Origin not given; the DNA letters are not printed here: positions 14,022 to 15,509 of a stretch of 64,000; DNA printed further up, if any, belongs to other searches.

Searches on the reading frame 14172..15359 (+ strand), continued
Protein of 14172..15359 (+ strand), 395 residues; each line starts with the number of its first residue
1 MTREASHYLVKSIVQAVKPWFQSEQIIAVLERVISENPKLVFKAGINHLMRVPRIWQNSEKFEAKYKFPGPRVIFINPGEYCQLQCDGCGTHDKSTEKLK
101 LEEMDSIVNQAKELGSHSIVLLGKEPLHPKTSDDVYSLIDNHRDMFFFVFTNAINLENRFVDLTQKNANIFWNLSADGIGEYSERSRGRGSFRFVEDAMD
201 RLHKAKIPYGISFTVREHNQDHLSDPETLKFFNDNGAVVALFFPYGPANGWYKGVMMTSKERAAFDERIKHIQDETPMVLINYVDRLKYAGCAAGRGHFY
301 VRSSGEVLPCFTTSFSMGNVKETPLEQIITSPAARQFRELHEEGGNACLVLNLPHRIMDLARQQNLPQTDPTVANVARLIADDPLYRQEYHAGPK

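Call 43: fold_search(model_id=the predicted structure, library=pdb)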
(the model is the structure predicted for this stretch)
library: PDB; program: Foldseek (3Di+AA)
matches with E <= 10: 1752; with E <= 0.001: 121
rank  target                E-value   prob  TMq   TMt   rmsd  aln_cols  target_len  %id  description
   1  5v1s_A                1.4e-14  1.00  0.61  0.57   9.8       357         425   17  Crystal structure of Streptococcus suis SuiB bound to S-adenosylmethionine (released 2017-08-30)
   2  5v1t_A                2.3e-14  1.00  0.60  0.55   8.0       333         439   17  Crystal structure of Streptococcus suis SuiB bound to precursor peptide SuiA (released 2017-08-30)
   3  5v1q_B                1.2e-13  1.00  0.60  0.54   7.6       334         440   17  Crystal structure of Streptococcus suis SuiB (released 2017-08-30)
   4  6efn                  1.4e-13  1.00  0.57  0.59   3.8       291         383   22  Structure of a RiPP maturase, SkfB (released 2018-10-24)
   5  5v1q_A                3.0e-13  1.00  0.59  0.54   7.8       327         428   17  Crystal structure of Streptococcus suis SuiB (released 2017-08-30)
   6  5v1s_B                3.0e-13  1.00  0.57  0.53   7.8       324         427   16  Crystal structure of Streptococcus suis SuiB bound to S-adenosylmethionine (released 2017-08-30)
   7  6q2q_B                2.5e-11  1.00  0.51  0.68   2.9       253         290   14  Crystal structure of mouse viperin bound to uridine triphosphate and S-adenosylhomocysteine (released 2020-01-22)
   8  5why_B                2.5e-11  1.00  0.53  0.50   9.3       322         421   20  Structural Insights into Thioether Bond Formation in the Biosynthesis of Sactipeptides (released 2017-07-26)
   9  9dgw_B                2.7e-11  1.00  0.49  0.66   3.6       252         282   16  X-ray crystal structure of the Viperin-like enzyme from T. virens with bound CTP and SAM (released 2025-02-12)
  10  9dgw_C                3.0e-11  1.00  0.51  0.71   5.1       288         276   17  X-ray crystal structure of the Viperin-like enzyme from T. virens with bound CTP and SAM (released 2025-02-12)
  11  5wgg_A                3.1e-11  1.00  0.51  0.46   5.1       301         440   19  Structural Insights into Thioether Bond Formation in the Biosynthesis of Sactipeptides (released 2017-07-26)
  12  6q2p_B                3.5e-11  1.00  0.50  0.66   3.4       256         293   16  Crystal structure of mouse viperin bound to cytidine triphosphate and S-adenosylhomocysteine (released 2020-01-22)
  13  6q2p_A                3.7e-11  1.00  0.50  0.66   3.4       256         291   16  Crystal structure of mouse viperin bound to cytidine triphosphate and S-adenosylhomocysteine (released 2020-01-22)
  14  5why_A                4.1e-11  1.00  0.54  0.51   9.1       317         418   19  Structural Insights into Thioether Bond Formation in the Biosynthesis of Sactipeptides (released 2017-07-26)
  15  9dfw_B                6.9e-11  1.00  0.48  0.63   3.5       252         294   17  X-ray crystal structure of an engineered Viperin-like enzyme from T. virens with bound CTP and SAM (released 2025-02-12)
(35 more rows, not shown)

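Call 48: search_protein_families(library=padloc, proteins=[window:14172-15359:+], max_evalue=0.01)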
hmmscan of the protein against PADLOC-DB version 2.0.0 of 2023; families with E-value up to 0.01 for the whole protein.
window:14172-15359:+ (395 aa): 1 family
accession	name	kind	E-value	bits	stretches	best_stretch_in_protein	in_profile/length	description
PDLC02904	pVip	-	8.1e-05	20.3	1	80-221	11-155/262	Viperins associated with kinases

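Call 51: find_encoding_contigs(protein=P0012, flank=6000, max_places=2)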
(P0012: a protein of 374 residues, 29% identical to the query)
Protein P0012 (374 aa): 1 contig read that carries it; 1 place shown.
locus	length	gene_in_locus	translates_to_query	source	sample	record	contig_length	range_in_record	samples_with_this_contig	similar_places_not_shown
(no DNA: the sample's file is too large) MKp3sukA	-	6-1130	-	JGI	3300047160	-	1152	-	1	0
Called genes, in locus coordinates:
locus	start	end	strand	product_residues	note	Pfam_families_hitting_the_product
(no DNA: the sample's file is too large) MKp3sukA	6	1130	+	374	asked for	PF04055:Radical_SAM, PF13353:Fer4_12 (faint), PF13186:SPASM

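Call 52: find_encoding_contigs(protein=P0016, flank=6000, max_places=2)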
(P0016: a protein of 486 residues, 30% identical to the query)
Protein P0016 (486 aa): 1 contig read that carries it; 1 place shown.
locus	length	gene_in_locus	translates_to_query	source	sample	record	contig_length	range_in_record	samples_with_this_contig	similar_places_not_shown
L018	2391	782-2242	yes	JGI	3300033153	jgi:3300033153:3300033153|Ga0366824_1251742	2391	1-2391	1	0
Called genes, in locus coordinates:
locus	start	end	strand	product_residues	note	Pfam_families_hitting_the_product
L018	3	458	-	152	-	?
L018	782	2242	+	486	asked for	PF04055:Radical_SAM, PF13353:Fer4_12 (weak), PF13186:SPASM (weak)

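Call 80: search_protein_families(library=pfam, proteins=[P0013, P0014, P0016, P0017, P0019, P0020, P0022, P0024, P0025, P0031], max_evalue=0.01)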
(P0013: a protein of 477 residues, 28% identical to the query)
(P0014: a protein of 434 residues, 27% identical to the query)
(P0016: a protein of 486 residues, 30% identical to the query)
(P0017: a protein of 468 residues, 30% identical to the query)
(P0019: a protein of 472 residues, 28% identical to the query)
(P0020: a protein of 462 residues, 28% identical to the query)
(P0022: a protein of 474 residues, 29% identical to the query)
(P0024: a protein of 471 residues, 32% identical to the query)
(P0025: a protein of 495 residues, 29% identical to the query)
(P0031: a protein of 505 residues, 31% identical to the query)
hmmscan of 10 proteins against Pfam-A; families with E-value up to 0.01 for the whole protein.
P0013 (477 aa): 3 families
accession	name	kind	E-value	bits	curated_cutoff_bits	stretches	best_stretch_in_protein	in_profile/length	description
PF04055.27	Radical_SAM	-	6.8e-22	78.8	29.5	1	143-287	2-159/166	Radical SAM superfamily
PF13186.11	SPASM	-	4.1e-06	27.4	21.5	1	358-407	1-54/67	Iron-sulfur cluster-binding domain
PF13353.11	Fer4_12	-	0.00015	22.5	22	1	147-205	14-76/137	4Fe-4S single cluster domain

P0014 (434 aa): 3 families
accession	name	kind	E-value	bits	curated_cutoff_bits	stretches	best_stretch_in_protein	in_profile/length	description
PF04055.27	Radical_SAM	-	2.6e-23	83.4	29.5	1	108-252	1-158/166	Radical SAM superfamily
PF13186.11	SPASM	-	1.3e-05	25.8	21.5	1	324-374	1-53/67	Iron-sulfur cluster-binding domain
PF13353.11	Fer4_12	-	0.003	18.3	22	1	111-169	12-74/137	4Fe-4S single cluster domain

P0016 (486 aa): 3 families
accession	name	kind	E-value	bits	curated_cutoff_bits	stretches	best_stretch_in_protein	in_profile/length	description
PF04055.27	Radical_SAM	-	4e-25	89.3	29.5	1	121-253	1-143/166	Radical SAM superfamily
PF13186.11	SPASM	-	7.2e-07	29.8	21.5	1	338-386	1-54/67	Iron-sulfur cluster-binding domain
PF13353.11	Fer4_12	-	5.9e-06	27.1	22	1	126-189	14-81/137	4Fe-4S single cluster domain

P0017 (468 aa): 3 families
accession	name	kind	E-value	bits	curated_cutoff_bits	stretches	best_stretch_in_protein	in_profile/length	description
PF04055.27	Radical_SAM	-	4.7e-15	56.6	29.5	1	142-286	3-159/166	Radical SAM superfamily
PF13186.11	SPASM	-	1.9e-05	25.3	21.5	1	357-409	1-57/67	Iron-sulfur cluster-binding domain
PF13353.11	Fer4_12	-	0.00016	22.4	22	1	145-205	14-77/137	4Fe-4S single cluster domain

P0019 (472 aa): 3 families
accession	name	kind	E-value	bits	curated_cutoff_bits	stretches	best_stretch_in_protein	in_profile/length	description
PF04055.27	Radical_SAM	-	2.5e-20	73.8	29.5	1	115-245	1-142/166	Radical SAM superfamily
PF13186.11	SPASM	-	1.2e-07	32.3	21.5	1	331-382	1-53/67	Iron-sulfur cluster-binding domain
PF13353.11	Fer4_12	-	0.0012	19.6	22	1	119-198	13-99/137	4Fe-4S single cluster domain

P0020 (462 aa): 3 families
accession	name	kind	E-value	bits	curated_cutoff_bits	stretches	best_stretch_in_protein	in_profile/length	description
PF04055.27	Radical_SAM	-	7.9e-26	91.6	29.5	1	106-248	1-155/166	Radical SAM superfamily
PF13353.11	Fer4_12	-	4.2e-09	37.3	22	1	111-183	14-87/137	4Fe-4S single cluster domain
PF13186.11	SPASM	-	4.3e-06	27.4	21.5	1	323-376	1-63/67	Iron-sulfur cluster-binding domain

P0022 (474 aa): 3 families
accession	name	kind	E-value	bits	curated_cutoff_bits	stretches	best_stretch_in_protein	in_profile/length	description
PF04055.27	Radical_SAM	-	7.7e-19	68.9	29.5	1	115-245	3-145/166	Radical SAM superfamily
PF13186.11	SPASM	-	4.9e-05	24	21.5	1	332-392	1-63/67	Iron-sulfur cluster-binding domain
PF13353.11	Fer4_12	-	0.0011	19.8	22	1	118-177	14-76/137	4Fe-4S single cluster domain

P0024 (471 aa): 3 families
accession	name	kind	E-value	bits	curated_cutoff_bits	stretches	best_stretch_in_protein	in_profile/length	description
PF04055.27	Radical_SAM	-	8.8e-18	65.5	29.5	1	115-245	1-142/166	Radical SAM superfamily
PF13353.11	Fer4_12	-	4.4e-07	30.7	22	1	120-195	14-96/137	4Fe-4S single cluster domain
PF13186.11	SPASM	-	4.4e-05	24.1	21.5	1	331-381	1-57/67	Iron-sulfur cluster-binding domain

P0025 (495 aa): 3 families
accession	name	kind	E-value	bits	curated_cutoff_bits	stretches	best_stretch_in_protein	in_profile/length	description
PF04055.27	Radical_SAM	-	6.4e-19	69.2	29.5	1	131-262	1-142/166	Radical SAM superfamily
PF13186.11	SPASM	-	6.8e-06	26.7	21.5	1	348-397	1-55/67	Iron-sulfur cluster-binding domain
PF13353.11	Fer4_12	-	0.0012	19.6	22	1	134-201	12-82/137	4Fe-4S single cluster domain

P0031 (505 aa): 3 families
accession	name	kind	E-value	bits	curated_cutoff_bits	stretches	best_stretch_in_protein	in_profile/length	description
PF04055.27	Radical_SAM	-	4.2e-24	86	29.5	1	154-285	2-143/166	Radical SAM superfamily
PF13353.11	Fer4_12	-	2.2e-08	34.9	22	1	158-237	14-99/137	4Fe-4S single cluster domain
PF13186.11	SPASM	-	9.9e-08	32.6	21.5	1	380-439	1-63/67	Iron-sulfur cluster-binding domain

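Call 82: find_encoding_contigs(protein=P0013, flank=6000, max_places=2)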
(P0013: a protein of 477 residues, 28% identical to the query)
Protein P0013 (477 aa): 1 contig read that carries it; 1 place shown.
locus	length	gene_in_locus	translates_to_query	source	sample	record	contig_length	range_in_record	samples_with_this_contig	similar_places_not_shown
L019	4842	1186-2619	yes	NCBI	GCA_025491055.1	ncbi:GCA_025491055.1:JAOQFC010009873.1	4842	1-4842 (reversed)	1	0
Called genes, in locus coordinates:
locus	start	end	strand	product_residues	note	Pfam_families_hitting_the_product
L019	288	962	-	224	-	PF00005:ABC_tran, PF02463:SMC_N (faint), PF13304:AAA_21 (faint)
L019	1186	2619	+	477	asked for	PF04055:Radical_SAM, PF13186:SPASM (weak)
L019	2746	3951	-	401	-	PF00579:tRNA-synt_1b, PF22421:SYY_C-terminal (weak), PF01479:S4 (weak)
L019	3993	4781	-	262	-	PF00149:Metallophos, PF13277:YmdB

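Call 83: find_encoding_contigs(protein=P0019, flank=6000, max_places=2)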
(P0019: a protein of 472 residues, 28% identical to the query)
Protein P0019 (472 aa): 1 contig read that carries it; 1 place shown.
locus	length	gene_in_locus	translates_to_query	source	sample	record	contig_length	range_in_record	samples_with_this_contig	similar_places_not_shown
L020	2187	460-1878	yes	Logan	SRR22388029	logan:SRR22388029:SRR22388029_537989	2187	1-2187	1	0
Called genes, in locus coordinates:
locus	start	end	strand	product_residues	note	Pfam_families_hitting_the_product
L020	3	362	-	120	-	?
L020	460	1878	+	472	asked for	PF04055:Radical_SAM, PF13186:SPASM (weak)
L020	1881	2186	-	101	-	?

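Call 87: find_related_loci(query=A1, collection=viral_contigs, flank=6000)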
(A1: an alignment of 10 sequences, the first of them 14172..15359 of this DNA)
Query A1 (395 aa) in viral_contigs; peptide patterns used: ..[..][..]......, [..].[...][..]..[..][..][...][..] (x = any residue, [..] = any of these).
68 stretches matched a pattern, but none encodes a relative of the query by tblastn (E <= 1e-3).

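Call 97: find_encoding_contigs(protein=P0011, flank=8000, max_places=3)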
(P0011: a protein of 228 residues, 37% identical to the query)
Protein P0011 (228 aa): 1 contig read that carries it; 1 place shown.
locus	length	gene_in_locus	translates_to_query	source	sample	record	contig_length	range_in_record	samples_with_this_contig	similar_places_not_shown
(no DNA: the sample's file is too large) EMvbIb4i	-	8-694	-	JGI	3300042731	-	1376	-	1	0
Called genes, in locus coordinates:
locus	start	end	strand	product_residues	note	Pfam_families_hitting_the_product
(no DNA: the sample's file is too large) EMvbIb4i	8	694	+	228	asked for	PF13186:SPASM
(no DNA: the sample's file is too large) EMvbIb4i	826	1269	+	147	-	PF01894:YjbQ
